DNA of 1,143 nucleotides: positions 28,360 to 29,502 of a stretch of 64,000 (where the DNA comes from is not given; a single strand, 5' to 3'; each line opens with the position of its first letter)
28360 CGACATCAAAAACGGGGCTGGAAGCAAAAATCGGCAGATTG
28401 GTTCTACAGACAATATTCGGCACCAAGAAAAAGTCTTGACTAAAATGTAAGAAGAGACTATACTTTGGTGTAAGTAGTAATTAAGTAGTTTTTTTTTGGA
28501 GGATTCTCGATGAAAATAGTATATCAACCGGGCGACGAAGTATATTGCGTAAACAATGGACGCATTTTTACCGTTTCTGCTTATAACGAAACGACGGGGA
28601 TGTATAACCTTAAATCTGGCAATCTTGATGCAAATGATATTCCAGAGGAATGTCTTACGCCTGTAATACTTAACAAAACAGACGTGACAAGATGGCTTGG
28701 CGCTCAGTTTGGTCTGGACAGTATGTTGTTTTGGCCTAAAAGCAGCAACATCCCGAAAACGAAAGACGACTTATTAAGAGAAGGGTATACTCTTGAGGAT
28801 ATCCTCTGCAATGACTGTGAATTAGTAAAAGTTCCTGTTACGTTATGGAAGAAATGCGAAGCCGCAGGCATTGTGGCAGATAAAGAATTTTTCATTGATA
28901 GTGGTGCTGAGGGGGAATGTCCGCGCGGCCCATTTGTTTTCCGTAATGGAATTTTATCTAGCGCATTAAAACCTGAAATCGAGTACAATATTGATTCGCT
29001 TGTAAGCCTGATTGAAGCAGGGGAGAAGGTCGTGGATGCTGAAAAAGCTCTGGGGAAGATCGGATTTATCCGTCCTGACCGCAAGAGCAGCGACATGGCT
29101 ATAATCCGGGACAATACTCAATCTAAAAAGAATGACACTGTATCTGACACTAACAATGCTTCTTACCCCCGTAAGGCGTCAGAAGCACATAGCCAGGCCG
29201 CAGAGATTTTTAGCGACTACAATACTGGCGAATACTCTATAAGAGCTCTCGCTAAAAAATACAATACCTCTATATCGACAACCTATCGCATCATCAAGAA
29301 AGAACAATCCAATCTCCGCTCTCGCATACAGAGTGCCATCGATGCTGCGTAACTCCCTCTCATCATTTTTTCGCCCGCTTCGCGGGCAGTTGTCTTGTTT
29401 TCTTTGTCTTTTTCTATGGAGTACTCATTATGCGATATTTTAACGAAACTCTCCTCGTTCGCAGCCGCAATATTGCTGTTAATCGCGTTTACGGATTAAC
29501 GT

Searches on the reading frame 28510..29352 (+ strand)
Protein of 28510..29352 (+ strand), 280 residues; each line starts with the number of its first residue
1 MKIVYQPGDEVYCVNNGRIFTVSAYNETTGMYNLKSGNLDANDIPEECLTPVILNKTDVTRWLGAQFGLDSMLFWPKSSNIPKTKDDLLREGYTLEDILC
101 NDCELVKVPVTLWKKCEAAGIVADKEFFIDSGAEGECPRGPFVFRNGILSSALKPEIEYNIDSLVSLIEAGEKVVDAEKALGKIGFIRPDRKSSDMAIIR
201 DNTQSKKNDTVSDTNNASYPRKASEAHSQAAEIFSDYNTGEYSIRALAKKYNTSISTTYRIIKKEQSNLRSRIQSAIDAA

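Call 23: search_protein_families(library=pfam, proteins=[window:28510-29352:+], max_evalue=0.01)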
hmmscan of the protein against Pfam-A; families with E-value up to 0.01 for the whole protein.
window:28510-29352:+ (280 aa): 3 families
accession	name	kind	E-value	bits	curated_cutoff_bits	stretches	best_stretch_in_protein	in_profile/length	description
PF02796.21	HTH_7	-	2.8e-05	24.6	23.8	1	220-264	3-44/45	Helix-turn-helix domain of resolvase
PF08765.17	Mor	-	0.0003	21.2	24.9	1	227-274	59-104/107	Mor transcription activator family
PF13518.12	HTH_28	-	0.0059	17.1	25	0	232-266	4-37/52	Helix-turn-helix domain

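Call 24: search_protein_families(library=phrogs, proteins=[window:28510-29352:+], max_evalue=0.001)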
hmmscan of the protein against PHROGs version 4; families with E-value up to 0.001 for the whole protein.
window:28510-29352:+ (280 aa): 2 families
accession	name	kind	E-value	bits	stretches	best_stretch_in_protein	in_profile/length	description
phrog_532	-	transcription regulation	2.3e-05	25.5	1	227-275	81-127/132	late transcriptional activator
phrog_125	-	DNA, RNA and nucleotide metabolism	0.00038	21.1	1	203-274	167-212/254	DNA invertase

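Call 69: search_solved_structures(query=window:28510-29352:+, max_evalue=1, show_alignments=1)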
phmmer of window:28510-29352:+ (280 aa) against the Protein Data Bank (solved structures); distinct sequences matched with E-value up to 1: 2.
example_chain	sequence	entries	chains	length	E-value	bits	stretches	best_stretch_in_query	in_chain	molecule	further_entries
2hqo_A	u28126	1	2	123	0.25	14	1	177-273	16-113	Putative TRANSCRIPTIONAL REGULATOR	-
2pln_A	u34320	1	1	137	0.3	13.7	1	176-273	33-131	Response regulator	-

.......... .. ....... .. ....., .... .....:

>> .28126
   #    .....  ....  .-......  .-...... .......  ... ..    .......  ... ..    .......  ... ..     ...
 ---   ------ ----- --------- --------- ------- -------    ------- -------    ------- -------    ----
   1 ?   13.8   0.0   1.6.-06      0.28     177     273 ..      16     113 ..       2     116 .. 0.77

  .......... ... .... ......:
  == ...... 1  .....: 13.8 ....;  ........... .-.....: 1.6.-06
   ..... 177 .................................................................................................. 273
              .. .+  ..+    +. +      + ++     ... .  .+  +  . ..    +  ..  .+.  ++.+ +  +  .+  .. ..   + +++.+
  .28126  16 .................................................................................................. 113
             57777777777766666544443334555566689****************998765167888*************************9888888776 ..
